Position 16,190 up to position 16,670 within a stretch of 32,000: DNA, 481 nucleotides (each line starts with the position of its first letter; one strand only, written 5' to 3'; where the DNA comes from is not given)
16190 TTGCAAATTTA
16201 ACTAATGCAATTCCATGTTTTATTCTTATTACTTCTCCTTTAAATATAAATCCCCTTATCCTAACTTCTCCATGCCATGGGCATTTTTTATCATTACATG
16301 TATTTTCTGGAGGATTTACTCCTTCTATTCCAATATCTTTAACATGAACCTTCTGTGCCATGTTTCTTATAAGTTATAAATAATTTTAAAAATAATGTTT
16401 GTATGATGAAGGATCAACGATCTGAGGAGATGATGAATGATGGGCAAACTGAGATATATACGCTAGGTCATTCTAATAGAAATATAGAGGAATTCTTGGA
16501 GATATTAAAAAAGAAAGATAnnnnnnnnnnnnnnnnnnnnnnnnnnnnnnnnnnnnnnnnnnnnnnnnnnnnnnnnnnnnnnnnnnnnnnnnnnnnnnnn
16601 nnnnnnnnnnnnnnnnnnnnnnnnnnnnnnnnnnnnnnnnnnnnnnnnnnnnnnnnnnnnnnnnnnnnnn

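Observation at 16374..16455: Canonical C/D box sRNA overlapping the 5' end of a DUF488 gene; one guide matches the 5' terminus of SSU rRNA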

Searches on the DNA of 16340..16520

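Call 48: search_rna_families(source=window, start=16340, end=16520, threshold=evalue, max_evalue=10, show_alignments=2)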
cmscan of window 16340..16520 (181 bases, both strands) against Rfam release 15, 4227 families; matches with E-value up to 10: 21.
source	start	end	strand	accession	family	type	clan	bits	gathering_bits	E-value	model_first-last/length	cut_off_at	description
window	16399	16454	+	RF01139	sR2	Gene; snRNA; snoRNA; CD-box;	-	36.1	42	7.5e-07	1-57/57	no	Small nucleolar RNA sR2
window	16401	16454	+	RF01141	sR18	Gene; snRNA; snoRNA; CD-box;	-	29.1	45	5.2e-05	1-56/56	no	Small nucleolar RNA sR18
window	16399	16455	+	RF00095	snoPyro_CD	Gene; snRNA; snoRNA; CD-box;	CL00132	23.2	45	0.005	1-58/58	no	Pyrococcus C/D box small nucleolar RNA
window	16426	16457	+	RF01152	sR1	Gene; snRNA; snoRNA; CD-box;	-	22.7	45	0.00039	1-57/57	no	Small nucleolar RNA sR1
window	16399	16454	+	RF01120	sR33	Gene; snRNA; snoRNA; CD-box;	-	22.2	37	0.0095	1-55/55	no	Small nucleolar RNA sR33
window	16400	16453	+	RF01304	sR5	Gene; snRNA; snoRNA; CD-box;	-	21.4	40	0.0033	1-53/53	no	Small nucleolar RNA sR5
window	16399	16454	+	RF01145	sR14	Gene; snRNA; snoRNA; CD-box;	-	21.3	38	0.00058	1-54/54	no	Small nucleolar RNA sR14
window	16399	16454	+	RF01133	sR3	Gene; snRNA; snoRNA; CD-box;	-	20.1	41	0.0021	1-55/55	no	Small nucleolar RNA sR3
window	16401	16453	+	RF01147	sR12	Gene; snRNA; snoRNA; CD-box;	-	20.1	38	0.02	1-52/52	no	Small nucleolar RNA sR12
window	16344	16417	+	RF04027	mir-1422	Gene; miRNA;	-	19.3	60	0.35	1-84/84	no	mir-1422 microRNA precursor family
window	16402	16454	+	RF01303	sR49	Gene; snRNA; snoRNA; CD-box;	-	18.5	50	0.092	1-56/56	no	Small nucleolar RNA sR49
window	16402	16453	+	RF02286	TtnuCD9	Gene; snRNA; snoRNA; CD-box;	-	18.3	70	2.6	1-55/55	no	Tetrahymena snoRNA TtnuCD9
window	16395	16485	+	RF01202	sn2991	Gene; snRNA; snoRNA; CD-box;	-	17.7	60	0.72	1-98/98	no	Small nucleolar RNA sn2991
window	16425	16474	+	RF00221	SNORD43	Gene; snRNA; snoRNA; CD-box;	CL00059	16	45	0.58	1-64/64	no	Small nucleolar RNA SNORD43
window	16399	16453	+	RF01150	sR11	Gene; snRNA; snoRNA; CD-box;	-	15.9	39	0.61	1-57/57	no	Small nucleolar RNA sR11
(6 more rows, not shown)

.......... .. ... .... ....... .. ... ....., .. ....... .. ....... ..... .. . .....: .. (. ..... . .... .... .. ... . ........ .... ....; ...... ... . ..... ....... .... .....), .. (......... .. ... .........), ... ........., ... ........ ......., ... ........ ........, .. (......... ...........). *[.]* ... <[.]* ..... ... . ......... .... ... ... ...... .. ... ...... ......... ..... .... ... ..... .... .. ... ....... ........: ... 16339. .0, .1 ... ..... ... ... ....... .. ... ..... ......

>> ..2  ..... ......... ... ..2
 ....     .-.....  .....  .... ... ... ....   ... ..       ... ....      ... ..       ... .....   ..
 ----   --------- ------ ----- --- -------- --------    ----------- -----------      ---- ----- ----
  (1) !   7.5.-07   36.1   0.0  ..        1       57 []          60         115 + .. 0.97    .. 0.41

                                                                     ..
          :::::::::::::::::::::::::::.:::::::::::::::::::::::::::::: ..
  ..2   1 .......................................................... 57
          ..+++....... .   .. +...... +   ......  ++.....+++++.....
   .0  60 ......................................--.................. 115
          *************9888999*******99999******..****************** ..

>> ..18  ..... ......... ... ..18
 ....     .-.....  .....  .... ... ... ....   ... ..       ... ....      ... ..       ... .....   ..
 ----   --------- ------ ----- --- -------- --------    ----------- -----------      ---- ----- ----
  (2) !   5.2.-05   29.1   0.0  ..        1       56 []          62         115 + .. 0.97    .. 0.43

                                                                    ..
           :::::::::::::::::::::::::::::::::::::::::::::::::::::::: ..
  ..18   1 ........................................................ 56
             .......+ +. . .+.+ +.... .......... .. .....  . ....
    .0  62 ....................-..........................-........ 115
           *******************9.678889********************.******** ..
